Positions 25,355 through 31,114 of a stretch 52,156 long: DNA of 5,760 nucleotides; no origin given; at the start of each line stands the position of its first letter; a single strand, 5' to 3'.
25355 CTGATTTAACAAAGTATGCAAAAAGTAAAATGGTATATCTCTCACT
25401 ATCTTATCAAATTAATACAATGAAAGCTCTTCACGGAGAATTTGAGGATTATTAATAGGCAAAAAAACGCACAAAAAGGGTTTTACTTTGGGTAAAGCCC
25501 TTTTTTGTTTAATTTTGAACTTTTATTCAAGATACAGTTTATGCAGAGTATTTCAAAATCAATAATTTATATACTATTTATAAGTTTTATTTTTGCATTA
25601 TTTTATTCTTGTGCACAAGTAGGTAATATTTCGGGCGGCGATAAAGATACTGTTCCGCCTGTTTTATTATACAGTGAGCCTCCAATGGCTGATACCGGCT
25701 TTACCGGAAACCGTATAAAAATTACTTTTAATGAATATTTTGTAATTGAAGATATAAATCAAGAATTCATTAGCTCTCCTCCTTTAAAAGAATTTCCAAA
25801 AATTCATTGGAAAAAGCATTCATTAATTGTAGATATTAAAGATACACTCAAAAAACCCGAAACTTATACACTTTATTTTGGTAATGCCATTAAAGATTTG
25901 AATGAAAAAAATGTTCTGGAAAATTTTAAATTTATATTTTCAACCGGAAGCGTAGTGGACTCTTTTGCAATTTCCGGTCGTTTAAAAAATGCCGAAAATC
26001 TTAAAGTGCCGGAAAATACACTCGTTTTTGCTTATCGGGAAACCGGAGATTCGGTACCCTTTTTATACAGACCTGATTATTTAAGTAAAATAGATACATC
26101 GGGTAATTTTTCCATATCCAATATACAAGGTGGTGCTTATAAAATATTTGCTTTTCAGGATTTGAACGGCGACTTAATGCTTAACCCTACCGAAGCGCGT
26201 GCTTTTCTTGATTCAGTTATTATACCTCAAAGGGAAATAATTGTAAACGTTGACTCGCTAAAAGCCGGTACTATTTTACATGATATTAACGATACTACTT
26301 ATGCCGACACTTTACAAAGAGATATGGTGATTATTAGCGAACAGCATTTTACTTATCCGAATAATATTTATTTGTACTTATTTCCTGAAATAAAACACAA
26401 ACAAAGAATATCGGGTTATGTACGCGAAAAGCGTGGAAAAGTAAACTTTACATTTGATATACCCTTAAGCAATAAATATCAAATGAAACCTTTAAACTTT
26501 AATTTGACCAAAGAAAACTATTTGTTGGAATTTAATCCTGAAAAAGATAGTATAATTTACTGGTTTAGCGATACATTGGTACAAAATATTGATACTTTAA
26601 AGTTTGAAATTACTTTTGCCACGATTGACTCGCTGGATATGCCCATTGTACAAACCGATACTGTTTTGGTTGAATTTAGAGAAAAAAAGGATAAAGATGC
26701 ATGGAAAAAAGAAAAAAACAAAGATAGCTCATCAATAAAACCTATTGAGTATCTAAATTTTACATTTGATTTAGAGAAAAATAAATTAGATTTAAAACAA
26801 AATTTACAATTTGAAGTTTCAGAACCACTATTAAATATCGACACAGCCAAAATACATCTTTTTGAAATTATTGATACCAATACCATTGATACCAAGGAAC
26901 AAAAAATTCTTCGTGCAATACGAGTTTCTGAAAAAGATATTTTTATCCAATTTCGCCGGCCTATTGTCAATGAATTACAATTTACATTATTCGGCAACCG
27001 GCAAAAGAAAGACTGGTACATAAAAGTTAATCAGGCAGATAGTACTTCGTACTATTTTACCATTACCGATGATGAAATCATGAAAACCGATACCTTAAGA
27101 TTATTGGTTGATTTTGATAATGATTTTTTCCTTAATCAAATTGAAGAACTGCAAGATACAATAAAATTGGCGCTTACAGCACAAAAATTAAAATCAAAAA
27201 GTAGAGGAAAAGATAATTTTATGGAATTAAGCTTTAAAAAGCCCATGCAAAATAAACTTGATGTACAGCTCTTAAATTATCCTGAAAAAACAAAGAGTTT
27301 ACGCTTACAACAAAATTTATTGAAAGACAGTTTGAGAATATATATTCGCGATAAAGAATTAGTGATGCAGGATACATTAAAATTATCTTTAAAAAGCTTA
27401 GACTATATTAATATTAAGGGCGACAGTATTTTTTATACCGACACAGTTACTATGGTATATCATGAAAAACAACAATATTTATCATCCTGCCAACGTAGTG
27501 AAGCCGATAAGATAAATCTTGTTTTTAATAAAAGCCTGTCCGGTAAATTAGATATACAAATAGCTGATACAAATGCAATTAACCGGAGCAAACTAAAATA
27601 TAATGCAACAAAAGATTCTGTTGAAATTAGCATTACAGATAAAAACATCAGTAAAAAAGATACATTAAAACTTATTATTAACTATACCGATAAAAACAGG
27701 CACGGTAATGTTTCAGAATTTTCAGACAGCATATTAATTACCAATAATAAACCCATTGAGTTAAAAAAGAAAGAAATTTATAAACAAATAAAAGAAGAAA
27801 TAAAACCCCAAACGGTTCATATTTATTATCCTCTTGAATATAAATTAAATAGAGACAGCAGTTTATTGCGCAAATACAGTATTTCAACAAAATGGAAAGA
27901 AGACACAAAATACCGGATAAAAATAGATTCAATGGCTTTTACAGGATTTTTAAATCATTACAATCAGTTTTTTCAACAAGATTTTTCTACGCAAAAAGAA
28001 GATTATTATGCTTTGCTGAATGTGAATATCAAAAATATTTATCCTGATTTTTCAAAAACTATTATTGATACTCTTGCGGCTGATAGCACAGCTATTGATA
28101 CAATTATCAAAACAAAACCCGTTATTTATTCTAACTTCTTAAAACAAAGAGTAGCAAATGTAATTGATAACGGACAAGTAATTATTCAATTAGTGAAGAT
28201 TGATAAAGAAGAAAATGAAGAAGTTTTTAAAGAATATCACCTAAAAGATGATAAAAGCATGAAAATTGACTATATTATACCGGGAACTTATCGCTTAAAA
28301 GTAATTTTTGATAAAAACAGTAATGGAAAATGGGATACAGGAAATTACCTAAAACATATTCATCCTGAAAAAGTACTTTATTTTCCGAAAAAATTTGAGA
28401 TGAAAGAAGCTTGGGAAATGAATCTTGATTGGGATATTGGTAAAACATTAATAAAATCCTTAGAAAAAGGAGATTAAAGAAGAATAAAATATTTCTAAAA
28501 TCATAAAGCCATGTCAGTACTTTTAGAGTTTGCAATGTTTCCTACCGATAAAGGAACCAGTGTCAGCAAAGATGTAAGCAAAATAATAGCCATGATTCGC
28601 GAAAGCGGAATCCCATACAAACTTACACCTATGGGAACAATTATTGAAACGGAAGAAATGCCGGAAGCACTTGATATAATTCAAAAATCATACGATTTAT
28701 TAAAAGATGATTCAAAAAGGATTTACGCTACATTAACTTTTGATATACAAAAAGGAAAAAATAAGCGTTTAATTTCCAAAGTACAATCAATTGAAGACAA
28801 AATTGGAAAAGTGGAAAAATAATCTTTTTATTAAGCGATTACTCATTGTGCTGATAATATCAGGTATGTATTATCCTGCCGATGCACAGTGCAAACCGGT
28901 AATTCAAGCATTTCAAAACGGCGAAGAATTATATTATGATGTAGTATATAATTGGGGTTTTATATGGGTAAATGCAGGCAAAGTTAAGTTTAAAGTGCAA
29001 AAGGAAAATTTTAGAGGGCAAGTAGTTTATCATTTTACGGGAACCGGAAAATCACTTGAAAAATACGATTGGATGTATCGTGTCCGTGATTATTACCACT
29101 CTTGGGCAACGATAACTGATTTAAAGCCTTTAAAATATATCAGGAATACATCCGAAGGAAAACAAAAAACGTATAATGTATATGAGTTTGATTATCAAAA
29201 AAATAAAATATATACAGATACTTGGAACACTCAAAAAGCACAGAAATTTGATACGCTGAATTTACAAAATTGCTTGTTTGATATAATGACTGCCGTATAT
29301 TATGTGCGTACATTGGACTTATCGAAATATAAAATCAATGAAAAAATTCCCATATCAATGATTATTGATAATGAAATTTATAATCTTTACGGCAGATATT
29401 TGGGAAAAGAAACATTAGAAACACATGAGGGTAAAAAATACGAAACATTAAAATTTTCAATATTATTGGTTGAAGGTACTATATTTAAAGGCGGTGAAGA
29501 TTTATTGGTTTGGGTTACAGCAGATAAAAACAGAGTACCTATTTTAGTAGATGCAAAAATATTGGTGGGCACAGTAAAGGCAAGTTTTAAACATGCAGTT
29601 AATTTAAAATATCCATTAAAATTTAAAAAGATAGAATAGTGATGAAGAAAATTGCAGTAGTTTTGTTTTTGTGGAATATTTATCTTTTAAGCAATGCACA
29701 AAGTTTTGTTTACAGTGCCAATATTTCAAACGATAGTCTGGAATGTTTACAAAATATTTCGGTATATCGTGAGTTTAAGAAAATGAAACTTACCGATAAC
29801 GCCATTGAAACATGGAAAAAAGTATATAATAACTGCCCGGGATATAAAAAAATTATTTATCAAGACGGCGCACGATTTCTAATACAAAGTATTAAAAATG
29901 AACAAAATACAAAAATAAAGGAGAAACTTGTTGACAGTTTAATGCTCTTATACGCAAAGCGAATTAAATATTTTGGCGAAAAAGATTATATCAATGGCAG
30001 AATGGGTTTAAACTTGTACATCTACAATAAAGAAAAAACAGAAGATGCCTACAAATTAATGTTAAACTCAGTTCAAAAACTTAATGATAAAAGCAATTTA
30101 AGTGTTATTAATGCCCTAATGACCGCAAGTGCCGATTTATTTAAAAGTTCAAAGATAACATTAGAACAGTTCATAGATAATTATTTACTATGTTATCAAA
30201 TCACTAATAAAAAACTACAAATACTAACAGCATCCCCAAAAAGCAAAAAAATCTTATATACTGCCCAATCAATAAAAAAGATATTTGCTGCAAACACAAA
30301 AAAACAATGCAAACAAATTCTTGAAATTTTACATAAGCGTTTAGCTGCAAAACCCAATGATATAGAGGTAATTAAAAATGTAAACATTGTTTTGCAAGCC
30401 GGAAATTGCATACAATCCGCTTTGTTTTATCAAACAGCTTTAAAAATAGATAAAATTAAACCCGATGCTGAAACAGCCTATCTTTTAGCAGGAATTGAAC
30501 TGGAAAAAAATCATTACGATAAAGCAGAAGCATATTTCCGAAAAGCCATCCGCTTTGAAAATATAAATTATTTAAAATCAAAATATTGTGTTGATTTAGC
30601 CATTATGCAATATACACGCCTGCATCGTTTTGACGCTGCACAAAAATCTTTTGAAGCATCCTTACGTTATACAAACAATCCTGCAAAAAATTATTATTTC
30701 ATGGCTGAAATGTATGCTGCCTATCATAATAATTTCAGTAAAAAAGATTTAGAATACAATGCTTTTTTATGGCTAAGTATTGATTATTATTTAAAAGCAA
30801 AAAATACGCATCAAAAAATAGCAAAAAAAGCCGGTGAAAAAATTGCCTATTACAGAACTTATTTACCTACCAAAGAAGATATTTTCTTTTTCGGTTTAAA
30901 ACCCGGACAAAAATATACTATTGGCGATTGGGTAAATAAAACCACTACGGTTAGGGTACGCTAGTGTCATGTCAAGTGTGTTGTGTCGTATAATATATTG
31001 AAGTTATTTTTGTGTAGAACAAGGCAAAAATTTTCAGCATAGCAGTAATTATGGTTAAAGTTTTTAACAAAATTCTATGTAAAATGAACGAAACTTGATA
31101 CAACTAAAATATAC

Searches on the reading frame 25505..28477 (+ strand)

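Call 65: search_protein_families(library=pfam, proteins=[window:25505-28477:+], max_evalue=0.0001)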
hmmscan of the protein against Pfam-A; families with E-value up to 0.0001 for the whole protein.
window:25505-28477:+ (990 aa): 3 families
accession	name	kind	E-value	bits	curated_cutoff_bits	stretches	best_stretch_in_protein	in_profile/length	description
PF13205.12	Big_5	-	1.5e-13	51.8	23.6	1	48-147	1-105/105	Bacterial Ig-like domain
PF09912.14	DUF2141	-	2.3e-06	28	24.4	0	888-946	9-73/112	Uncharacterized protein conserved in bacteria (DUF2141)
PF14686.12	fn3_3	-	6.5e-05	23.1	24.4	0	192-219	27-54/75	Polysaccharide lyase family 4, domain II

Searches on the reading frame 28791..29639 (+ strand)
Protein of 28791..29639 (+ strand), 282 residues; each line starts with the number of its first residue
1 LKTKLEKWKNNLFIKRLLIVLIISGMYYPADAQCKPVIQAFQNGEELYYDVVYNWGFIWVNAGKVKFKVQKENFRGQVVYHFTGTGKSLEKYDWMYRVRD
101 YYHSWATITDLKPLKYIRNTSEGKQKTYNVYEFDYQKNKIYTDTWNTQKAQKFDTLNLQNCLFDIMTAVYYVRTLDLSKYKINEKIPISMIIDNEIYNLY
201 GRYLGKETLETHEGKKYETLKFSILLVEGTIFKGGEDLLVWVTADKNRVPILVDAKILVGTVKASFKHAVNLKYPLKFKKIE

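Call 66: search_protein_families(library=pfam, proteins=[window:28791-29639:+], max_evalue=0.0001)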
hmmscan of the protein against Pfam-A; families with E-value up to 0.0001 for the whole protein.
window:28791-29639:+ (282 aa): 1 family
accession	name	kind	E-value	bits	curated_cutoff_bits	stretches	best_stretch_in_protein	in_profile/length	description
PF11306.15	DUF3108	-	4e-41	141.6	26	1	49-266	2-208/209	Protein of unknown function (DUF3108)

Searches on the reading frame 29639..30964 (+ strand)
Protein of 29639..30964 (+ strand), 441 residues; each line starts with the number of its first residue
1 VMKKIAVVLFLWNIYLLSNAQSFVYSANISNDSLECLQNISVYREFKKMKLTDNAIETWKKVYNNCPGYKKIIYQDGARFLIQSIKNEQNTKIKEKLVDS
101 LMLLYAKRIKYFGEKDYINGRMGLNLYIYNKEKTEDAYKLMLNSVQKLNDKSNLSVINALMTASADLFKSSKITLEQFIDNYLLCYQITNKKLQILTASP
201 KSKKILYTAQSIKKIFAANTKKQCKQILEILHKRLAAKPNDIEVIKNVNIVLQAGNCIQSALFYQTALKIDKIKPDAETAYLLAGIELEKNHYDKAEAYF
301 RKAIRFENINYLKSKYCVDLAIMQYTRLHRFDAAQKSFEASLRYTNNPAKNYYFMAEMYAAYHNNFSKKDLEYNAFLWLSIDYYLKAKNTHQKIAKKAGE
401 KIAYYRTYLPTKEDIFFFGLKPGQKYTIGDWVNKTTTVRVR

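Call 66: search_protein_families(library=pfam, proteins=[window:29639-30964:+], max_evalue=0.0001)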
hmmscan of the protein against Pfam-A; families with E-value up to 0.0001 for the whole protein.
window:29639-30964:+ (441 aa): 1 family
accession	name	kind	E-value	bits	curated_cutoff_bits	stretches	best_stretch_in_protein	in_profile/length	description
PF07719.23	TPR_2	-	8.7e-06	25.9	27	0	277-305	1-29/34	Tetratricopeptide repeat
